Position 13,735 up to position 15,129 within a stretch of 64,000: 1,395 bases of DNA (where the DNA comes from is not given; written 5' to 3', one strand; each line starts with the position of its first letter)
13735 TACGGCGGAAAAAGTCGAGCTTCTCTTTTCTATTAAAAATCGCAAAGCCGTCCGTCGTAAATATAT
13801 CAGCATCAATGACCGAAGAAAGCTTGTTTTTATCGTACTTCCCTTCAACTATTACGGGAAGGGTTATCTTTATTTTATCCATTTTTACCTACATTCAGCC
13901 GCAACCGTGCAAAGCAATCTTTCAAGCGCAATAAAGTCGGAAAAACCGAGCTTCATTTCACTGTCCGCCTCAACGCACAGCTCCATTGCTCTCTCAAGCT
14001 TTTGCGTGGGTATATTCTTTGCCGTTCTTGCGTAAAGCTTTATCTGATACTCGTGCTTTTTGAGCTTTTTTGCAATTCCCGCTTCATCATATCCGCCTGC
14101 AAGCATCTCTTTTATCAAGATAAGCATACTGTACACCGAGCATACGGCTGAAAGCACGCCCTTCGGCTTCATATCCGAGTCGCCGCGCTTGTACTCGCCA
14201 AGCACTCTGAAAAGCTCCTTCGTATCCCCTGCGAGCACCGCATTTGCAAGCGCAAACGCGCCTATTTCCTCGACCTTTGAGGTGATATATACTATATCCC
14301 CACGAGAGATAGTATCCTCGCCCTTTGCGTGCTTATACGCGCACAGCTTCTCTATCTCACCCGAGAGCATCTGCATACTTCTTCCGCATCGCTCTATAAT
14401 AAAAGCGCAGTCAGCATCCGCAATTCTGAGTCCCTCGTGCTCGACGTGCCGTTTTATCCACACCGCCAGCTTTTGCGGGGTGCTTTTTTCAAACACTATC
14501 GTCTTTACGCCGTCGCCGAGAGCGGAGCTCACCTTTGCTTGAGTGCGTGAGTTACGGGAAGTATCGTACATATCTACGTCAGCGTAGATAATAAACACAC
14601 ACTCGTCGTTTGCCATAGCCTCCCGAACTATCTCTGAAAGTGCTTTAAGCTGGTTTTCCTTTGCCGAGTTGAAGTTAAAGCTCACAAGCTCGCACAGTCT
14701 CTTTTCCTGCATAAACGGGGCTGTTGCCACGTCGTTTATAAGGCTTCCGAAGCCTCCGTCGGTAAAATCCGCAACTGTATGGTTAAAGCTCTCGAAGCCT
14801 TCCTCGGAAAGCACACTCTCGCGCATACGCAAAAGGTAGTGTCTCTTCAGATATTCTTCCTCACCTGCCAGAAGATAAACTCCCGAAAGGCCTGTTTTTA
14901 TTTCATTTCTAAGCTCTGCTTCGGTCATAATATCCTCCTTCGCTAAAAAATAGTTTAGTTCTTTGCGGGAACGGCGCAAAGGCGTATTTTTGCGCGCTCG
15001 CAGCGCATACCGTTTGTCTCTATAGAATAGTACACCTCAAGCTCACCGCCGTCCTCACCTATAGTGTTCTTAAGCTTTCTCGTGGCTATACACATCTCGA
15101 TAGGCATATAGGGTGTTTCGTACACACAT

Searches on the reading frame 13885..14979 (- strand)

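Call 12: search_protein_families(library=pfam, proteins=[window:13885-14979:-], max_evalue=0.01)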
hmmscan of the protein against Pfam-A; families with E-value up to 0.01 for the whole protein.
window:13885-14979:- (364 aa): 2 families
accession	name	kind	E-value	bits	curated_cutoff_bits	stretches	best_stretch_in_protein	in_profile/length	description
PF21694.2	DNA_pol3_delta_C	-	1.1e-16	61.4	27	1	241-354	4-116/121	DNA polymerase III delta subunit, C-terminal domain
PF06144.19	DNA_pol3_delta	-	1.1e-08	35.6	21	1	35-143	1-109/124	DNA polymerase III, delta subunit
